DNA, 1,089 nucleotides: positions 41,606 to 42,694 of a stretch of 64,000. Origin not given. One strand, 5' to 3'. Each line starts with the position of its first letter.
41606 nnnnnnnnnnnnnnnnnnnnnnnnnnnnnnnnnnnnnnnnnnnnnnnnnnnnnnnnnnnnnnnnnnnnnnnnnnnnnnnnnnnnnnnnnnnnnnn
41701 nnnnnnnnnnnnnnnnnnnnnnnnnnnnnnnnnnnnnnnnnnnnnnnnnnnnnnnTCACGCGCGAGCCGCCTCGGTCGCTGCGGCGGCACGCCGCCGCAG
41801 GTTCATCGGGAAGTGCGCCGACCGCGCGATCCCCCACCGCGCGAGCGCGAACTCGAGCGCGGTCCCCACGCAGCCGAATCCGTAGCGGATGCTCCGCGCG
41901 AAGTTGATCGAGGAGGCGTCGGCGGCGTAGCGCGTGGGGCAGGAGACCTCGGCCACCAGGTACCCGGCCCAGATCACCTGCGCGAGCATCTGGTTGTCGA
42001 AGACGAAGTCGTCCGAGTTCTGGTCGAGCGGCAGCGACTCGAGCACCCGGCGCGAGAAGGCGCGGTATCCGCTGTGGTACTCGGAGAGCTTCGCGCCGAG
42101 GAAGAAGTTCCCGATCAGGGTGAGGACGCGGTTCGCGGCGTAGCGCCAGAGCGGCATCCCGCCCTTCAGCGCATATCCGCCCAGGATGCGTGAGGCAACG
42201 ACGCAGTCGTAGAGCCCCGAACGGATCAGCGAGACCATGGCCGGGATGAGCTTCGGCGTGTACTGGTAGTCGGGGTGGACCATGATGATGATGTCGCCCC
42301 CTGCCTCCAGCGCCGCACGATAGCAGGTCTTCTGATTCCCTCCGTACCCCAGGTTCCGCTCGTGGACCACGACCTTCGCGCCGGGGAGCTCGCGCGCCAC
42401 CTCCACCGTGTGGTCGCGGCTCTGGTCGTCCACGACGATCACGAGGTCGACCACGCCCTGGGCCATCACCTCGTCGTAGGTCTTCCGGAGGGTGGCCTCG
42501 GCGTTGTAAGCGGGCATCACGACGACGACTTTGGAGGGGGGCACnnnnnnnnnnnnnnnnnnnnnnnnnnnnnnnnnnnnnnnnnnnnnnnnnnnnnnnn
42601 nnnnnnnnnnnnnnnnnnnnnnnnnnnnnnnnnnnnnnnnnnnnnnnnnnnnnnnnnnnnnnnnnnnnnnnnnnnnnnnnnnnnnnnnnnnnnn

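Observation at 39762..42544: Ppm1/Pmt-like two-gene protein O-glycosylation module (GT2 polyprenyl-P-sugar synthase GTGA-coupled to a TMTC-like GT-C/TPR transferase) embedded among cadherin-like surface proteins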

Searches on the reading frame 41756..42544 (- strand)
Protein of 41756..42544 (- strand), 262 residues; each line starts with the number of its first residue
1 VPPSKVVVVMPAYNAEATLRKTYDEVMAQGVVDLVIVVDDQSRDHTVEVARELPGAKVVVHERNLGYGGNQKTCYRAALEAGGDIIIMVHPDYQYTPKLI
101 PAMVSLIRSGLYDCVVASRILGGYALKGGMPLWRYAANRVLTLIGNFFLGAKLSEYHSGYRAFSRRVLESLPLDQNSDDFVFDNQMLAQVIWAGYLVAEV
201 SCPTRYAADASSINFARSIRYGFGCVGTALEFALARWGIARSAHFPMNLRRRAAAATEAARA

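Call 7: search_protein_families(library=pfam, proteins=[window:41756-42544:-], max_evalue=0.01)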
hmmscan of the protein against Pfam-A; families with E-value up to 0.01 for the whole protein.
window:41756-42544:- (262 aa): 3 families
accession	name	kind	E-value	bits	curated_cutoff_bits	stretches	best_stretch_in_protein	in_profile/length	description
PF00535.33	Glycos_transf_2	-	2.5e-27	96.3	23.3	1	8-170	2-166/168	Glycosyl transferase family 2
PF13641.12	Glyco_tranf_2_3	-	1.9e-09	38.3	27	1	4-115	2-119/230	Glycosyltransferase like family 2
PF13704.12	Glyco_tranf_2_4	-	0.00088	20.2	27.5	1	14-88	2-77/98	Glycosyl transferase family 2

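Call 8: search_protein_families(library=ncbifam, proteins=[window:41756-42544:-], max_evalue=0.01)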
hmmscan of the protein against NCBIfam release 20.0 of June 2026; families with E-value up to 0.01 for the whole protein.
window:41756-42544:- (262 aa): 19 families
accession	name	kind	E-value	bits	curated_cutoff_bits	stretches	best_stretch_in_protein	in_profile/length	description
TIGR04182.1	glyco_TIGR04182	equivalog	1.4e-19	70.6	325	1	5-209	1-193/293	S-layer glycoprotein N-glycosyltransferase AglJ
NF041391.1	DPhHxTase_Halo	equivalog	3.1e-16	59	375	1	10-201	1-180/213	dolichyl-phosphate hexose transferase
NF058614.1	PPMAGASynPpgS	equivalog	4.2e-16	59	370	1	6-177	2-171/226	polyprenyl-phospho-N-acetylgalactosaminyl synthase PpgS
NF047588.1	GlcsyltransPgfSStrep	equivalog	9e-12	44.8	500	1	5-174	2-170/308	glycosyltransferase PgfS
NF010496.0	PRK13915.1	equivalog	7.2e-11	41.7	262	1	4-104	31-139/307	glucosyl-3-phosphoglycerate synthase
TIGR04283.1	glyco_like_mftF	equivalog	8.4e-09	35.3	182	1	8-107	3-97/221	TIGR04283 family arsenosugar biosynthesis glycosyltransferase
NF007986.1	PRK10714.1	equivalog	1.8e-08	33.7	529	1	4-171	6-172/316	undecaprenyl-phosphate 4-deoxy-4-formamido-L-arabinose transferase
NF038299.1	EPS_HpsN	equivalog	6.6e-07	28.6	425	1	5-121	2-120/317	hormogonium polysaccharide biosynthesis glycosyltransferase HpsN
NF041875.1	EPS_EpsD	equivalog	6.4e-06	25.8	370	1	7-133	2-128/325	exopolysaccharide biosynthesis glycosyltransferase EpsD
NF007482.0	PRK10073.1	equivalog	3.2e-05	23.1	423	1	5-105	7-108/334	glycosyltransferase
NF050050.1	ProtGlycPglI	equivalog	4.7e-05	22.9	500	1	5-113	3-113/306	GalNAc(5)-diNAcBac-PP-undecaprenol beta-1,3-glucosyltransferase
TIGR03469.1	HpnB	hypoth_equivalog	8.7e-05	21.7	379.25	1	5-55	45-97/386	hopene-associated glycosyltransferase HpnB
NF047683.1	TeichurnBiosyTuaG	equivalog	0.00016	21.4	400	1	5-54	7-57/252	teichuronic acid biosynthesis protein TuaG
NF053739.1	GlytfEpsEBac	equivalog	0.00034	19.7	450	1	5-52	2-50/265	glycosyltransferase EpsE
TIGR03937.1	PgaC_IcaA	equivalog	0.00042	19.4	422.3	1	5-89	46-132/407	poly-beta-1,6-N-acetyl-D-glucosamine synthase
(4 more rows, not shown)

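Call 31: find_related_loci(query=window:41759-42544:-, collection=metagenome_contigs, flank=5000)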
Query window:41759-42544:- (262 aa) in metagenome_contigs; peptide patterns used: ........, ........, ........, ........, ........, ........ (x = any residue, [..] = any of these).
600 stretches matched a pattern (row limit reached: there are more); 596 encode a relative of the query (tblastn E <= 1e-3); the best 80 are kept; 80 distinct loci.
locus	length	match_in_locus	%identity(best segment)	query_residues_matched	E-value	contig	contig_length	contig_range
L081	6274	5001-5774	80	4-261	1e-140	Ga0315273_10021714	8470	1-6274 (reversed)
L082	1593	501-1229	73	4-246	4e-134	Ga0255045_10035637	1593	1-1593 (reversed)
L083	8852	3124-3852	72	4-246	3e-122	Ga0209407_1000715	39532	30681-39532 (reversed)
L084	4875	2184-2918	70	4-248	2e-122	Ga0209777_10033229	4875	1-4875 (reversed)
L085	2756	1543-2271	71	4-246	3e-126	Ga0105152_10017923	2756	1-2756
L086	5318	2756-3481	73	5-246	1e-121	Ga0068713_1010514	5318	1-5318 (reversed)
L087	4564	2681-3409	71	4-246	2e-122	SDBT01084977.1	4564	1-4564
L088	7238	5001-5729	70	4-246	1e-120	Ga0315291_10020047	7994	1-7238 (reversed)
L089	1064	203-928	71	5-246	2e-132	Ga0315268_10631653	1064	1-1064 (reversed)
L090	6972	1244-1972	68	4-246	3e-120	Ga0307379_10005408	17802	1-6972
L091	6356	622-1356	69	4-248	3e-120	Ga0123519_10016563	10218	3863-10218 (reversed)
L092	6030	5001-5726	71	5-246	5e-120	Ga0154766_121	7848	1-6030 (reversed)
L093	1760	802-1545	72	4-251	4e-128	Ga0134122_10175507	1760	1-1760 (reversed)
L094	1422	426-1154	69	4-246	4e-129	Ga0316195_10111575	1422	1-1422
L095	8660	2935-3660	70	5-246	3e-119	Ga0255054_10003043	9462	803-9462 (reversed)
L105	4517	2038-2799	66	4-257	4e-118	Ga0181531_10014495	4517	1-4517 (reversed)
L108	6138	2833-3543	70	5-241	8e-117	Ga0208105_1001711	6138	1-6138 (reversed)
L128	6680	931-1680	66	2-246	2e-114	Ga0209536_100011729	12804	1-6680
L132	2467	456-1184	67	4-246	3e-119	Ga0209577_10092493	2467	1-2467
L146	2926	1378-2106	68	4-246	3e-115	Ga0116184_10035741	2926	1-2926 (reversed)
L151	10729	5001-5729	70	4-246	4e-111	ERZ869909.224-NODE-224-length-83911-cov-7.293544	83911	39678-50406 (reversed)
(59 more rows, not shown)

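Call 34: search_solved_structures(query=window:41759-42544:-, max_evalue=0.001, show_alignments=2)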
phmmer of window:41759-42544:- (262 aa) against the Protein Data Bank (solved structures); distinct sequences matched with E-value up to 0.001: 9.
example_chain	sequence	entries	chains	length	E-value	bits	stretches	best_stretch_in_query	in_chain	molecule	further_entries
5mlz_A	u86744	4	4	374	3.5e-14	56.3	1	4-174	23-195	Dolichol monophosphate mannose synthase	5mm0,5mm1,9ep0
4y6n_A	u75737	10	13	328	1.8e-07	34.2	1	6-173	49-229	Glucosyl-3-phosphoglycerate synthase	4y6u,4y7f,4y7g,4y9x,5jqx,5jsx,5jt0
3e25_A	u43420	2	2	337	2e-07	34.1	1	6-173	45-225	Putative uncharacterized protein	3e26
4ddz_A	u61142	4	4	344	2.1e-07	34.1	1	6-173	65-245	GLUCOSYL-3-PHOSPHOGLYCERATE SYNTHASE (GpgS) | Glucosyl-3-phosphoglycerate synthase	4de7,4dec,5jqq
9bhc_C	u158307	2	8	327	7.5e-06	29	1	2-172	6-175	Undecaprenyl-phosphate 4-deoxy-4-formamido-L-arabinose transferase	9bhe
8vxh_A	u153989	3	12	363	1e-05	28.6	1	2-172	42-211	Undecaprenyl-phosphate 4-deoxy-4-formamido-L-arabinose transferase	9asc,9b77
9hwj_A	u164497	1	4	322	7.9e-05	25.6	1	2-171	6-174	Undecaprenyl-phosphate 4-deoxy-4-formamido-L-arabinose transferase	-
3ckj_A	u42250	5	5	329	0.00012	25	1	6-110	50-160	Putative uncharacterized protein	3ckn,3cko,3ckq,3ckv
3bcv_A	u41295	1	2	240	0.00027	23.9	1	5-86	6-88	Putative glycosyltransferase protein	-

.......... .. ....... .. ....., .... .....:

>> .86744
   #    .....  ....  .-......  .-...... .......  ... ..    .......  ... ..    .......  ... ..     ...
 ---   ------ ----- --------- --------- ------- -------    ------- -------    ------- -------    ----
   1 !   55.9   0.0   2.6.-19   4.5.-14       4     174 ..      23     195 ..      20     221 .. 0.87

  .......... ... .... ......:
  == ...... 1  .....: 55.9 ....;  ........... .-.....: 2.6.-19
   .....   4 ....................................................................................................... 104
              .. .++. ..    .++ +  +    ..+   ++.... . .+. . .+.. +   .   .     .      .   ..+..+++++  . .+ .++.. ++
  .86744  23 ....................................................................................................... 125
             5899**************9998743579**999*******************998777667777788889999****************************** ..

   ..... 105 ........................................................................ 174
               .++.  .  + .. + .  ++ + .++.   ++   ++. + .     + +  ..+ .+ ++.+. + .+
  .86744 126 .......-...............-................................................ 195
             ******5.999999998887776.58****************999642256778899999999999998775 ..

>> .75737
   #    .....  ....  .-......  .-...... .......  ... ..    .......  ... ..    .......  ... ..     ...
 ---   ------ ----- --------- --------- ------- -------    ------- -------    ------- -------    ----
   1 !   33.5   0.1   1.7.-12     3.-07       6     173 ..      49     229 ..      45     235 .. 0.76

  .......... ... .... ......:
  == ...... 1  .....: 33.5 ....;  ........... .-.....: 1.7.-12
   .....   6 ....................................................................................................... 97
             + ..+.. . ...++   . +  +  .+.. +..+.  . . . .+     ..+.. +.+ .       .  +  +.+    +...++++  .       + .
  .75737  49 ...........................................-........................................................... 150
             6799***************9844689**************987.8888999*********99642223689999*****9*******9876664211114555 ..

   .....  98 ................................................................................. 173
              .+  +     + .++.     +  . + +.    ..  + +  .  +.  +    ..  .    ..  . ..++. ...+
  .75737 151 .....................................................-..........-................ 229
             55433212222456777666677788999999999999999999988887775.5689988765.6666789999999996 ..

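Call 64: find_homologous_proteins(query=window:41759-42544:-, max_evalue=1e-10)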
Query window:41759-42544:- (262 aa): 8000 proteins with E <= 1e-10 among 8000 candidates; the best 120 are listed.
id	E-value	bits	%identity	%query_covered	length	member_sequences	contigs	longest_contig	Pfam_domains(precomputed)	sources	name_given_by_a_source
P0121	1.5e-167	573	98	100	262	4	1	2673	PF13641.13,PF00535.33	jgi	jgi:glycosyltransferase involved in cell wall biosynthesis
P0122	5.0e-156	536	90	100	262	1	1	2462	PF13641.13,PF00535.33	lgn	-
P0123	1.1e-152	525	89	100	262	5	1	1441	PF13641.13,PF00535.33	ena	-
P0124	2.2e-151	521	89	100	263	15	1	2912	PF13641.13,PF00535.33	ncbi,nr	ncbi:MAG TPA: glycosyltransferase family 2 protein [Candidatus Eisenbacteria bacterium]|nr:glycosylt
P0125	3.4e-151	520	89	99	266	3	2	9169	PF13641.13,PF00535.33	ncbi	-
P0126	1.3e-150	518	89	98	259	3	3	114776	PF13641.13,PF00535.33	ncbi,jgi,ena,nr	ncbi:MAG TPA: glycosyltransferase family 2 protein [Candidatus Limnocylindrales bacterium]|nr:glycos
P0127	3.6e-150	517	89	95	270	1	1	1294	PF13641.13,PF00535.33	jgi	jgi:glycosyltransferase involved in cell wall biosynthesis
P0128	4.7e-150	516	90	97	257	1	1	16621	PF13641.13,PF00535.33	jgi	jgi:glycosyltransferase involved in cell wall biosynthesis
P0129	6.1e-150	516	90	97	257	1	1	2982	PF13641.13,PF00535.33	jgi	jgi:glycosyltransferase involved in cell wall biosynthesis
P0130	1.7e-149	514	90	97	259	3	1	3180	PF13641.13,PF00535.33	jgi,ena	-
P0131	4.9e-149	513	92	95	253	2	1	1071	PF13641.13,PF00535.33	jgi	jgi:glycosyltransferase involved in cell wall biosynthesis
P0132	4.9e-149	513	91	95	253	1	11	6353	PF13641.13,PF00535.33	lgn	-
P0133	1.2e-148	512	89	99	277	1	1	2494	PF13641.13,PF00535.33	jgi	jgi:glycosyltransferase involved in cell wall biosynthesis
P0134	1.2e-148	512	91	95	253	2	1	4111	PF13641.13,PF00535.33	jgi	jgi:glycosyltransferase involved in cell wall biosynthesis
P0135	3.3e-148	510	88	97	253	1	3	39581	PF13641.13,PF00535.33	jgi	-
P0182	1.3e-121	423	73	95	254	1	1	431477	PF00535.33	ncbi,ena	-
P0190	2.2e-120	419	75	92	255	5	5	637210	PF00535.33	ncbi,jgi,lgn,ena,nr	ncbi:MAG TPA: glycosyltransferase family 2 protein [Syntrophales bacterium]|jgi:glycosyltransferase 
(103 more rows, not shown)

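Call 65: find_encoding_contigs(protein=P0190, flank=6000, max_places=3)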
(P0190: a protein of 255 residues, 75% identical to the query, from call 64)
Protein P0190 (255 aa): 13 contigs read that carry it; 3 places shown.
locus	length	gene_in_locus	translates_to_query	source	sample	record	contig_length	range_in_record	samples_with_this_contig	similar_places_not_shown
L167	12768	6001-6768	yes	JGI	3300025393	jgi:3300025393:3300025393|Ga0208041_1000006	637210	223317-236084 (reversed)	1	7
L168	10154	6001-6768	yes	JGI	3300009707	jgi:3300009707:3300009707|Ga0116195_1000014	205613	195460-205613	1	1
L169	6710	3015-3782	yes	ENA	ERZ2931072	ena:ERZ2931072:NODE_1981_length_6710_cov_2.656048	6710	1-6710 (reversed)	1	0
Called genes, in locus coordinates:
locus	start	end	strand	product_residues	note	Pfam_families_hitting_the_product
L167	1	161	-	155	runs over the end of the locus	-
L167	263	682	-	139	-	-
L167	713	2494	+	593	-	PF02652:Lactate_perm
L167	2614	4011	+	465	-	PF01565:FAD_binding_4, PF02913:FAD-oxidase_C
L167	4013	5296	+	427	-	PF13237:Fer4_10 (weak), PF12838:Fer4_7, PF13183:Fer4_8, PF02754:CCG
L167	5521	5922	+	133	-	PF17263:DUF5329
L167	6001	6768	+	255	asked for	PF00535:Glycos_transf_2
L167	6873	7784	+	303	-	PF02567:PhzC-PhzF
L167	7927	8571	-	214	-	PF00440:TetR_N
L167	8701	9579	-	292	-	PF13452:FAS1_DH_region, PF01575:MaoC_dehydratas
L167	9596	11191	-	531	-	PF00501:AMP-binding, PF13193:AMP-binding_C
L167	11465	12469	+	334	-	-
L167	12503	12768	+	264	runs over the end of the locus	PF03009:GDPD, PF13653:GDPD_2 (faint)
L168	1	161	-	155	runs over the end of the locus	-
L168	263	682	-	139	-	-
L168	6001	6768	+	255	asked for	PF00535:Glycos_transf_2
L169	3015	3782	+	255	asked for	PF00535:Glycos_transf_2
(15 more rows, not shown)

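Call 66: find_encoding_contigs(protein=P0182, flank=6000, max_places=2)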
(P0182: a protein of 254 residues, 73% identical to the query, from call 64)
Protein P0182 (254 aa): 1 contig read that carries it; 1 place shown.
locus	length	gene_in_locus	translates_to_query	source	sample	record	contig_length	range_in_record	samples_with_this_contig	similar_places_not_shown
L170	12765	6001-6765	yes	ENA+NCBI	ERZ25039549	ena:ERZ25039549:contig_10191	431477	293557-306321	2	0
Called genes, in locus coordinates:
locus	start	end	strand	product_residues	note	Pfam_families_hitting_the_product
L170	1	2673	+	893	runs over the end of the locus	PF28598:PDH_E1_N, PF00456:Transketolase_N, PF17831:PDH_E1_M, PF22613:Transketolase_C_1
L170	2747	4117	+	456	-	PF00364:Biotin_lipoyl, PF25984:BSH_YknX (faint), PF02817:E3_binding, PF00198:2-oxoacid_dh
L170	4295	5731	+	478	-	PF01134:GIDA (faint), PF07992:Pyr_redox_2, PF12831:FAD_oxidored (weak), PF13450:NAD_binding_8 (faint), PF13738:Pyr_redox_3 (faint), PF00070:Pyr_redox, PF02852:Pyr_redox_dim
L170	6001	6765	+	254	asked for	PF00535:Glycos_transf_2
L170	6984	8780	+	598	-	-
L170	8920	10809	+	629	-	-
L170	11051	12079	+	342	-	PF00135:COesterase, PF20434:BD-FAE, PF07859:Abhydrolase_3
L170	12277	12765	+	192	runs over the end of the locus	PF07638:Sigma70_ECF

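Call 68: search_protein_families(library=pfam, proteins=[L170:6984-8780:+, L170:8920-10809:+, L105:2789-4066:+, L108:3548-5215:+, L084:2921-3697:+, L132:1667-2467:+, L146:2286-2926:+, L151:5901-6869:+, L128:1807-2754:+], max_evalue=0.01)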
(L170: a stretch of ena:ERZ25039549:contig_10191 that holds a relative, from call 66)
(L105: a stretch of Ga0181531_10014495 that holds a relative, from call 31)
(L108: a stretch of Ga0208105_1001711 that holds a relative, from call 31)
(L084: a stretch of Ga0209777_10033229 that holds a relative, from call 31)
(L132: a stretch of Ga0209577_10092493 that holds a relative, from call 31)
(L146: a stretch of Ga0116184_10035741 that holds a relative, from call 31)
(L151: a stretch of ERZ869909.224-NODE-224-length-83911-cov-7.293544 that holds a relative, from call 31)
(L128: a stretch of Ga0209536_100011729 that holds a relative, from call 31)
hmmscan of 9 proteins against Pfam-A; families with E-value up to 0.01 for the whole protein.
L170:6984-8780:+ (598 aa): 0 families

L170:8920-10809:+ (629 aa): 0 families

L105:2789-4066:+ (425 aa): 1 family
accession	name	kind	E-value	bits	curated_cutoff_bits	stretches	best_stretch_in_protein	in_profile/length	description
PF13231.12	PMT_2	-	0.0023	18.6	26.1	1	93-228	24-157/160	Dolichyl-phosphate-mannose-protein mannosyltransferase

L108:3548-5215:+ (555 aa): 1 family
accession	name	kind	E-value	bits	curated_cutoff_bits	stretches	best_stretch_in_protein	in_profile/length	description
PF13231.12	PMT_2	-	1.5e-05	25.7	26.1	1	93-248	2-155/160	Dolichyl-phosphate-mannose-protein mannosyltransferase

L084:2921-3697:+ (258 aa): 7 families
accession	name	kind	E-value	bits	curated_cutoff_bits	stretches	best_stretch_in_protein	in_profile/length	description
PF08241.18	Methyltransf_11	-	6.9e-13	49.5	21.2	1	51-135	4-95/95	Methyltransferase domain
PF13649.12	Methyltransf_25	-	3.7e-08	34.4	27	1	58-131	16-97/97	Methyltransferase domain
PF08242.18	Methyltransf_12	-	1.3e-05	26.3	30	1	54-133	11-98/98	Methyltransferase domain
PF01209.24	Ubie_methyltran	-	4.5e-05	23.3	20.1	1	86-134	102-150/233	ubiE/COQ5 methyltransferase family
PF13489.12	Methyltransf_23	-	6.8e-05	23.1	27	1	93-175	74-163/164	Methyltransferase domain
PF13847.12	Methyltransf_31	-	9.7e-05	22.5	27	1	86-139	58-113/145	Methyltransferase domain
PF01234.23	NNMT_PNMT_TEMT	-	0.00017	21.3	25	1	105-178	166-239/261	NNMT/PNMT/TEMT family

L132:1667-2467:+ (267 aa): 0 families

L146:2286-2926:+ (213 aa): 1 family
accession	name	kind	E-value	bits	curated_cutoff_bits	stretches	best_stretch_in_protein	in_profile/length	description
PF01040.23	UbiA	-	1.3e-25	90.6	34.2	1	61-196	17-152/250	UbiA prenyltransferase family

L151:5901-6869:+ (322 aa): 0 families

L128:1807-2754:+ (315 aa): 3 families
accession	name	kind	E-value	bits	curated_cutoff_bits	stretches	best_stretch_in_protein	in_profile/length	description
PF00535.33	Glycos_transf_2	-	2.3e-26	93.2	23.3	1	9-167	2-160/168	Glycosyl transferase family 2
PF13641.12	Glyco_tranf_2_3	-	6.4e-07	30.1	27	1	7-103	3-104/230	Glycosyltransferase like family 2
PF13704.12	Glyco_tranf_2_4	-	0.00035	21.5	27.5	1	15-67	2-51/98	Glycosyl transferase family 2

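Call 72: predict_structure(alignment_id=A4)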
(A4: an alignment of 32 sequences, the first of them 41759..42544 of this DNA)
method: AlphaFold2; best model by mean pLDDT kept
length: 262 residues; sequences in the alignment: 32
mean_pLDDT: 90.7   pTM: 0.89
mean pLDDT of the five models: 90.7, 87.9, 87.5, 85.4, 84.9
residues with pLDDT >= 90: 182; 70-90: 70; 50-70: 10; < 50: 0
segments of 3 or more residues with pLDDT < 50: none
pLDDT, mean of each block of 10 residues (from residue 1): 88 89 94 96 91 97 92 97 96 80 95 92 85 90 95 87 96 93 95 95 74 78 95 96 93 81 73
secondary structure, 60 per line:
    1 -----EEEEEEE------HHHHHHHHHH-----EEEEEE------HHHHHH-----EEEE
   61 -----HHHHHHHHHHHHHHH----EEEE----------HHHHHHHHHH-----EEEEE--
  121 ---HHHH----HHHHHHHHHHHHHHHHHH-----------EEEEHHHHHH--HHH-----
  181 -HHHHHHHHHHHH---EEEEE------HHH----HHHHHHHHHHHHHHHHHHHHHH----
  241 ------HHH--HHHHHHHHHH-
elements in order: E6-12 H19-28 E34-39 H46-51 E57-60 H66-80 E85-88 H99-108 E114-118 H124-127 H132-149 E161-164 H165-170 H182-193 E197-201 H215-236 H252-261
